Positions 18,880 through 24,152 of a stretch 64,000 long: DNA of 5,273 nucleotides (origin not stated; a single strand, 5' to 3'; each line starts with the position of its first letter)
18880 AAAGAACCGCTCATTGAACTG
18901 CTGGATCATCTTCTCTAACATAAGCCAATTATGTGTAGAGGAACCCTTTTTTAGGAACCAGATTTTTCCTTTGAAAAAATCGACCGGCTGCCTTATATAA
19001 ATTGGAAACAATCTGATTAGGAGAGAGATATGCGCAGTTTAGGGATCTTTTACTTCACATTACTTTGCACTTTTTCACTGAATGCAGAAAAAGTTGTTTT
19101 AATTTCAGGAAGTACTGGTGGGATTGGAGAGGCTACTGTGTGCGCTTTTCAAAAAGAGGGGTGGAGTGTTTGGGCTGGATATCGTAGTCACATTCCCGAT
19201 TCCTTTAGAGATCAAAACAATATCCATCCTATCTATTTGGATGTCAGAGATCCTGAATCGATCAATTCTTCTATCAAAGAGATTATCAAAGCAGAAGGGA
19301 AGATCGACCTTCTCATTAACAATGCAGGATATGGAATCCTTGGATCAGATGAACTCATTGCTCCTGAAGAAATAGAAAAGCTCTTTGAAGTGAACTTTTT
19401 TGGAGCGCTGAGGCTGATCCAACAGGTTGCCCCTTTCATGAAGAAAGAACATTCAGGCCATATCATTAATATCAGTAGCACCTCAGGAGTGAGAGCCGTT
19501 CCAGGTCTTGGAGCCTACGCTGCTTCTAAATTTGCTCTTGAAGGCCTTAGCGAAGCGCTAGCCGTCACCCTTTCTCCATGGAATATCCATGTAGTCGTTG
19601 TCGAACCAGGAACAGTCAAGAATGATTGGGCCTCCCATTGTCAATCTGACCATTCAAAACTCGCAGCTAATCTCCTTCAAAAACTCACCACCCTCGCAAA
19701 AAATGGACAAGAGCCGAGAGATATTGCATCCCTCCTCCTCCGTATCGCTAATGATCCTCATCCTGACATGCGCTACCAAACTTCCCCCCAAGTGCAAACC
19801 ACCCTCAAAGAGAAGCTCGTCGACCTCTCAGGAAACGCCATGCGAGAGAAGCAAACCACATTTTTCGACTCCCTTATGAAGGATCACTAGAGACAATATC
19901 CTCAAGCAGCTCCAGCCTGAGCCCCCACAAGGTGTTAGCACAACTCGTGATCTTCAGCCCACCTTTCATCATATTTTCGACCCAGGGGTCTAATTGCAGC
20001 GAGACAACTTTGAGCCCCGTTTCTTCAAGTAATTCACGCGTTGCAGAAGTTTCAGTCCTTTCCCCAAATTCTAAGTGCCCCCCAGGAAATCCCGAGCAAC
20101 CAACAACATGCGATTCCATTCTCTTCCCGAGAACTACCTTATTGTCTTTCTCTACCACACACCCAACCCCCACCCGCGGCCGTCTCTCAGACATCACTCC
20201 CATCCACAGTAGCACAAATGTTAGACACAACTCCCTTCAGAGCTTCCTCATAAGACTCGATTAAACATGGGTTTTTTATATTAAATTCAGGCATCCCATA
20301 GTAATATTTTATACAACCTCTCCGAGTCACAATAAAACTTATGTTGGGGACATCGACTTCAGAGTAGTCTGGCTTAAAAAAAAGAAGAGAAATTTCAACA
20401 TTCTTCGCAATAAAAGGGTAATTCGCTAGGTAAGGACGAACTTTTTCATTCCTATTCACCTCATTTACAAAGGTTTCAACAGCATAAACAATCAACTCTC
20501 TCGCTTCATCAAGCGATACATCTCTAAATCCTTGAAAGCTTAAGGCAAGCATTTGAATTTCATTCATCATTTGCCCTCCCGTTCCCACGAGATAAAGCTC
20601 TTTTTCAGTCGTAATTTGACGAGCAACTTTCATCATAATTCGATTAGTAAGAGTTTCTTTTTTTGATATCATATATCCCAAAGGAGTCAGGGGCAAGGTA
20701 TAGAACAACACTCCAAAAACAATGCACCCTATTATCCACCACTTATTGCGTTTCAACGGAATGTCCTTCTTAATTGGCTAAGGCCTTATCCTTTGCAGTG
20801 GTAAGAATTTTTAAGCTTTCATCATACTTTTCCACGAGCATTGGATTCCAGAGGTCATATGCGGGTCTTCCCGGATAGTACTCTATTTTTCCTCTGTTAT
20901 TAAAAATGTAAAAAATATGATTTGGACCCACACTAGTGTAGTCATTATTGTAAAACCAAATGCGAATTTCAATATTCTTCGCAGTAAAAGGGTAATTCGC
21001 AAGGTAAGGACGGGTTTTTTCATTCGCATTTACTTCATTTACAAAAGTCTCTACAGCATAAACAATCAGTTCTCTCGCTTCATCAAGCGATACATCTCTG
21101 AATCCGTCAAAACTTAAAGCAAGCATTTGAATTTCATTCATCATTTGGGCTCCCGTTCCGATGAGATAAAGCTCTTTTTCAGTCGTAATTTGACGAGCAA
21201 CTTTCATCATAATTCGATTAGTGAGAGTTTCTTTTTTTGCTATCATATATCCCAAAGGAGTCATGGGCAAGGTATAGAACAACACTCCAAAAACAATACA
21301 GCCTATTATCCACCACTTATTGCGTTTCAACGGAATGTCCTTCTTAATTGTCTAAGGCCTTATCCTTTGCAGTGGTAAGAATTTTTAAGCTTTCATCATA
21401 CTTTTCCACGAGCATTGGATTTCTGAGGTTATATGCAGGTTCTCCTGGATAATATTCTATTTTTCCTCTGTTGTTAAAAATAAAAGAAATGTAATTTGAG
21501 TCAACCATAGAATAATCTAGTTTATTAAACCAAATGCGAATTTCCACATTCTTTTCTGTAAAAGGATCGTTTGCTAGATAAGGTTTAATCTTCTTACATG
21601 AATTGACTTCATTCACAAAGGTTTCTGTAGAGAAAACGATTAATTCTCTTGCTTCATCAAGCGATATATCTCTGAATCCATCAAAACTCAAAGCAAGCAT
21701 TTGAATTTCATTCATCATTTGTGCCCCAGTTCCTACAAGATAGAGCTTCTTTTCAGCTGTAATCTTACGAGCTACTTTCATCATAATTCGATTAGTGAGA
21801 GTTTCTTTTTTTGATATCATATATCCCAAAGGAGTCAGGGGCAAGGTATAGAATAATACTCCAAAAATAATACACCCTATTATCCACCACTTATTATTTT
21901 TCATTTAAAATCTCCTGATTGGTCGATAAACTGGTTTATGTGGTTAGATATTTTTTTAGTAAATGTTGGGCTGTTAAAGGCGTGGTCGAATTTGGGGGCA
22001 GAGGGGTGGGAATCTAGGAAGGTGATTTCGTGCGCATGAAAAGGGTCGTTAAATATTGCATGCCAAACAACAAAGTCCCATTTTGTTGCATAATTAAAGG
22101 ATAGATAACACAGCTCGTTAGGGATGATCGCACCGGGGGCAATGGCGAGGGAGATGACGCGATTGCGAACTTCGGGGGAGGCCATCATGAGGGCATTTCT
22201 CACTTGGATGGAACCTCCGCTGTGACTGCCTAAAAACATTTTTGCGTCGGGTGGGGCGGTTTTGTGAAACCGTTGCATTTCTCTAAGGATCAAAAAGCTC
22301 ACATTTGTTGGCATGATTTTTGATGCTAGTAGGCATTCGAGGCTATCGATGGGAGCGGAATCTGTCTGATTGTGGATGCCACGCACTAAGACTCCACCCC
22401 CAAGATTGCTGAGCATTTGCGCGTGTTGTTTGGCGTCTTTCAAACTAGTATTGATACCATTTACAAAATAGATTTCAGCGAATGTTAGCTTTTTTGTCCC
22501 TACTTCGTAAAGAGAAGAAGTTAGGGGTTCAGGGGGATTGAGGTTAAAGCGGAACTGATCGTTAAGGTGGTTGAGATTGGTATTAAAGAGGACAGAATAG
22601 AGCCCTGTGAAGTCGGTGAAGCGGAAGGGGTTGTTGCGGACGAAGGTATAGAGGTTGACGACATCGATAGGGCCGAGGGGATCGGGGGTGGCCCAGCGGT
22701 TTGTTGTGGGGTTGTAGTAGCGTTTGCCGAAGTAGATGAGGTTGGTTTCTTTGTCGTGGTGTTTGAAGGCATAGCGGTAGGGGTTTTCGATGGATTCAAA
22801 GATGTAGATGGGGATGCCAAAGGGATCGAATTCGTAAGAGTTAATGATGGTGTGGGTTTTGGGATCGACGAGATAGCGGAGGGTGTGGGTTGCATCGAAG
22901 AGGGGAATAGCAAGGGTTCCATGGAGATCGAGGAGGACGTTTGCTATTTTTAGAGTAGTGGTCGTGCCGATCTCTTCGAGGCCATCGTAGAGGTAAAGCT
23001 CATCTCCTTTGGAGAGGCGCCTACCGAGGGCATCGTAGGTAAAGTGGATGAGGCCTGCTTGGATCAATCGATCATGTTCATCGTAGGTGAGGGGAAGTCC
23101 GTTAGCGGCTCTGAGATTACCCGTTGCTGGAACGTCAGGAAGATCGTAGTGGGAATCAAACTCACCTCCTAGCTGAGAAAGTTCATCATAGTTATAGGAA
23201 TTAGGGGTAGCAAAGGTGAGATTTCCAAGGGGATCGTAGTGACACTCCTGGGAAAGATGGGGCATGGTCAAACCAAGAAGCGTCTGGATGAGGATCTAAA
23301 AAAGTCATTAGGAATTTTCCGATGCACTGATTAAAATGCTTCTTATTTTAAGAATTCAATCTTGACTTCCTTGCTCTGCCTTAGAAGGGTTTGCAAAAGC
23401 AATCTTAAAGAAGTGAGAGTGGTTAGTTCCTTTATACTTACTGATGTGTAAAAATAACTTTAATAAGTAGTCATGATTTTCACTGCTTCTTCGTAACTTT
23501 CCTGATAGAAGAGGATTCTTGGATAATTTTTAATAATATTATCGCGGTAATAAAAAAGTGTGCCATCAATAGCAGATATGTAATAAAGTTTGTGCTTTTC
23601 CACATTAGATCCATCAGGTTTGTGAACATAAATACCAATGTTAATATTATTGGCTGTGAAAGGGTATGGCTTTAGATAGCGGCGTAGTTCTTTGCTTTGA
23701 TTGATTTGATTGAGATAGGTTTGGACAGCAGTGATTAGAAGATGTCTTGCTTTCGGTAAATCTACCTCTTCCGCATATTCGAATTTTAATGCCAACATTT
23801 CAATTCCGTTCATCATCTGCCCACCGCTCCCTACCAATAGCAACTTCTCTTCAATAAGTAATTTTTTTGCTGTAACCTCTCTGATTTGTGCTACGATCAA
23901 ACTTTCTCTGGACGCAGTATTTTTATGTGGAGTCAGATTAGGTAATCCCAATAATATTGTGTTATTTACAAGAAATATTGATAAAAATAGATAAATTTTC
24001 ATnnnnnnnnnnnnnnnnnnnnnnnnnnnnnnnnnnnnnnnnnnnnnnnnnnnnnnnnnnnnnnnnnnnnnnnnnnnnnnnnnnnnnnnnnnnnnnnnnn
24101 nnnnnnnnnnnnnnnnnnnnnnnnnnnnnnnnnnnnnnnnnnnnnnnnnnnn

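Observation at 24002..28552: Sec-signal Rhs/YD-repeat toxin with a lipase-like tip and no visible T6SS context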

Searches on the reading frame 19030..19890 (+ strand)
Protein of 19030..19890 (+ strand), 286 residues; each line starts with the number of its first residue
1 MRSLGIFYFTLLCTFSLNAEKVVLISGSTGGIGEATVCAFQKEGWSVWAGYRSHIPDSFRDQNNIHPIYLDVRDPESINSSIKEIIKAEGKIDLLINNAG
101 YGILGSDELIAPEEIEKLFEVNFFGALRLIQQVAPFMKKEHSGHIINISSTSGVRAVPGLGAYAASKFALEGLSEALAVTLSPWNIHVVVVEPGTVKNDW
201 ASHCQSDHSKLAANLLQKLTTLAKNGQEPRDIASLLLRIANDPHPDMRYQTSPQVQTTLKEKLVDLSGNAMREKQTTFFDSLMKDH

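Call 50: search_protein_families(library=pfam, alignment_id=A7, max_evalue=0.00001)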
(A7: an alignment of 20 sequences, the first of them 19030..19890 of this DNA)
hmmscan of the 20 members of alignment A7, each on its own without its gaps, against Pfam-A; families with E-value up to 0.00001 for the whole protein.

A. member 1, window:19030-19890:+ (286 aa): 4 families
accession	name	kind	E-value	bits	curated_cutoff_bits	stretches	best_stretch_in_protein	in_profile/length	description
PF00106.31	adh_short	-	7.5e-46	156.5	26.6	1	21-203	1-189/195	short chain dehydrogenase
PF13561.12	adh_short_C2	-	7.2e-36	124.4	27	1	30-242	6-219/236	Enoyl-(Acyl carrier protein) reductase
PF01370.27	Epimerase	-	1.1e-06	28.7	20.9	1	23-152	1-117/240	NAD dependent epimerase/dehydratase family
PF08659.16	KR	-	1.3e-06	28.9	22.6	0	23-176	3-162/180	KR domain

B. families by the number of members that match (of 20 scanned): 22 families
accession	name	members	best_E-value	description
PF00561.26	Abhydrolase_1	3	1.3e-26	alpha/beta hydrolase fold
PF00293.34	NUDIX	2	2e-24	NUDIX domain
PF00106.31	adh_short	1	7.5e-46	short chain dehydrogenase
PF13561.12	adh_short_C2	1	7.2e-36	Enoyl-(Acyl carrier protein) reductase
PF00300.27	His_Phos_1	1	3.3e-33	Histidine phosphatase superfamily (branch 1)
PF00893.25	Multi_Drug_Res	1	1e-25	Small Multidrug Resistance protein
PF02517.21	Rce1-like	1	3e-20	Type II CAAX prenyl endopeptidase Rce1-like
PF10230.15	LIDHydrolase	1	7.3e-18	Lipid-droplet associated hydrolase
PF00856.33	SET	1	4.6e-15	SET domain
PF00583.31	Acetyltransf_1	1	1.8e-13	Acetyltransferase (GNAT) family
PF03551.20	PadR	1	1.1e-12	Transcriptional regulator PadR-like family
PF07291.16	MauE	1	6.2e-12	Methylamine utilisation protein MauE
PF12697.13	Abhydrolase_6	1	4.3e-11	Alpha/beta hydrolase family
PF13508.13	Acetyltransf_7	1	1.1e-10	Acetyltransferase (GNAT) domain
PF10400.15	Vir_act_alpha_C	1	1.3e-10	Virulence activator alpha C-term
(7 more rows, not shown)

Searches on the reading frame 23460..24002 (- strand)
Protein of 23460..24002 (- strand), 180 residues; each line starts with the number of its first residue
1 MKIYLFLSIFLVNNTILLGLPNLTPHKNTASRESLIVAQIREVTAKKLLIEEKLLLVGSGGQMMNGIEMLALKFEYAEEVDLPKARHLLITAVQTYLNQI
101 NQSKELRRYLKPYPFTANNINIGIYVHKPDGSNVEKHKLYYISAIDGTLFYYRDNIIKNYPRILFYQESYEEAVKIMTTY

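Call 3: search_protein_families(library=pfam, proteins=[window:23460-24002:-], max_evalue=0.01)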
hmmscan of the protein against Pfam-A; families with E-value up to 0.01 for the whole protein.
window:23460-24002:- (180 aa): 0 families

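Call 4: search_protein_families(library=ncbifam, proteins=[window:23460-24002:-], max_evalue=0.01)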
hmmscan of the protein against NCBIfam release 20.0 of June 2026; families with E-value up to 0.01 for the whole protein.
window:23460-24002:- (180 aa): 0 families

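Call 5: search_protein_families(library=pfam, proteins=[window:23460-24002:-], max_evalue=10)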
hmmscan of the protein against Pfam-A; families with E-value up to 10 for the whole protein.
window:23460-24002:- (180 aa): 0 families

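Call 20: find_homologous_proteins(query=A2, max_evalue=0.001)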
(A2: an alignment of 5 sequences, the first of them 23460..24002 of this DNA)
Query A2 (5 sequences) (180 aa, profile of the alignment): 123 proteins with E <= 0.001 among 1967 candidates; the best 120 are listed.
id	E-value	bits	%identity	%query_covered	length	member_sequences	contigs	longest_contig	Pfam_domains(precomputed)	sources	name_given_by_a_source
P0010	4.3e-101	354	34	94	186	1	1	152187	-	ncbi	-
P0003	2.5e-100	352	36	87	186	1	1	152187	-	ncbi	-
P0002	5.1e-81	289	100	100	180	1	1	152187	-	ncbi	-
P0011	1.2e-79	285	40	81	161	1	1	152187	-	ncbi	-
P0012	2.1e-59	219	61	99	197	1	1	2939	-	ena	-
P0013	1.1e-56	210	60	98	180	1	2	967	-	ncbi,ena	-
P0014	8.1e-56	207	55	95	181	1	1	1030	-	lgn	-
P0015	3.8e-55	205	54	93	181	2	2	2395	-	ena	-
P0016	2.0e-50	189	43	97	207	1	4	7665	-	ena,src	-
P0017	9.2e-50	187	44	98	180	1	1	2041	-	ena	-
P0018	4.0e-49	185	49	80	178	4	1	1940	-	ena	-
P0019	5.3e-49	185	47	78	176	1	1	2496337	-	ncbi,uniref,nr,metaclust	ncbi:hypothetical protein [Simkania negevensis]|uniref:Lipoprotein n=1 Tax=Simkania negevensis (stra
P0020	1.3e-47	180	42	99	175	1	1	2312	-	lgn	-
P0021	1.5e-47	180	47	81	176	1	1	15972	-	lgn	-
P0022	2.2e-47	179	50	81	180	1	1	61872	-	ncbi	ncbi:MAG: hypothetical protein WDZ28_05465 [Simkaniaceae bacterium]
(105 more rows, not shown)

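Call 23: find_encoding_contigs(protein=P0019, flank=10000, max_places=2)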
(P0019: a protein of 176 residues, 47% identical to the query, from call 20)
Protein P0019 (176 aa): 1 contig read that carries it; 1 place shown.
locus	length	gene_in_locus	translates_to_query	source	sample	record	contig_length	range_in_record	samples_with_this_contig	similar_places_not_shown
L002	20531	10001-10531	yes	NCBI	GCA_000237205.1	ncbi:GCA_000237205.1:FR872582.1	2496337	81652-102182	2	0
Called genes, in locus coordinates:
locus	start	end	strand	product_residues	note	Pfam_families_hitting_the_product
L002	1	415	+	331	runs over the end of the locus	PF02685:Glucokinase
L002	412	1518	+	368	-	PF05150:Legionella_OMP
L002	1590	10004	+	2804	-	PF20148:DUF6531, PF05593:RHS_repeat (weak), PF25023:TEN_YD-shell, PF05095:DUF687 (weak)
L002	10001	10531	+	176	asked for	-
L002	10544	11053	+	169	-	-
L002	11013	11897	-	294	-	PF13737:DDE_Tnp_1_5, PF01609:DDE_Tnp_1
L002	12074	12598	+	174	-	-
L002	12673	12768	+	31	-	-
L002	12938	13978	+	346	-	PF05150:Legionella_OMP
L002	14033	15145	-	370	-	PF05150:Legionella_OMP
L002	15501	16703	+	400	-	PF00155:Aminotran_1_2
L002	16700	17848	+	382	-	PF04085:MreC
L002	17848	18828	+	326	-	PF00005:ABC_tran, PF13304:AAA_21 (faint)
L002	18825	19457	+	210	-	PF00528:BPD_transp_1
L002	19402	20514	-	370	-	PF04464:Glyphos_transf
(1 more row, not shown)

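Call 88: search_protein_families(library=pfam, alignment_id=A9, max_evalue=0.000001)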
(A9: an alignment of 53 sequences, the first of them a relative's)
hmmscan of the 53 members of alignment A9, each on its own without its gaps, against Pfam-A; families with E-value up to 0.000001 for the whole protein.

A. member 1, L002:2-412:+ (137 aa): 1 family
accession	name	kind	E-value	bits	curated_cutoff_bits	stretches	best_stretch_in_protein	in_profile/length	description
PF02685.22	Glucokinase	-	2.3e-36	125.9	22.1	1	1-130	193-313/314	Glucokinase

B. families by the number of members that match (of 53 scanned): 55 families (the first 25 are shown)
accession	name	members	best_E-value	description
PF01926.29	MMR_HSR1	2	1.8e-22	50S ribosome-binding GTPase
PF00496.27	SBP_bac_5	1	3.5e-73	Bacterial extracellular solute-binding proteins, family 5 Middle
PF06772.16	LtrA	1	1.9e-68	Bacterial low temperature requirement A protein (LtrA)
PF01509.24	TruB_N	1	5e-51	TruB family pseudouridylate synthase (N terminal domain)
PF04244.19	DPRP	1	1.1e-47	Deoxyribodipyrimidine photo-lyase-related protein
PF06250.17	YhcG_C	1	3.2e-46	YhcG PDDEXK nuclease domain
PF17761.7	DUF1016_N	1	2.4e-44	DUF1016 N-terminal domain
PF01063.24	Aminotran_4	1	6e-44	Amino-transferase class IV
PF19936.4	DUF6399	1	5.4e-38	Family of unknown function (DUF6399)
PF11987.13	IF-2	1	1.2e-36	Translation-initiation factor 2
PF02685.22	Glucokinase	1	2.3e-36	Glucokinase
PF01207.24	Dus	1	9.7e-36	Dihydrouridine synthase (Dus)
PF00009.33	GTP_EFTU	1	1.9e-33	Elongation factor Tu GTP binding domain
PF06071.19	YchF-GTPase_C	1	2.6e-32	Protein of unknown function (DUF933)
PF16697.10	Yop-YscD_cpl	1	2.6e-32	Inner membrane component of T3SS, cytoplasmic domain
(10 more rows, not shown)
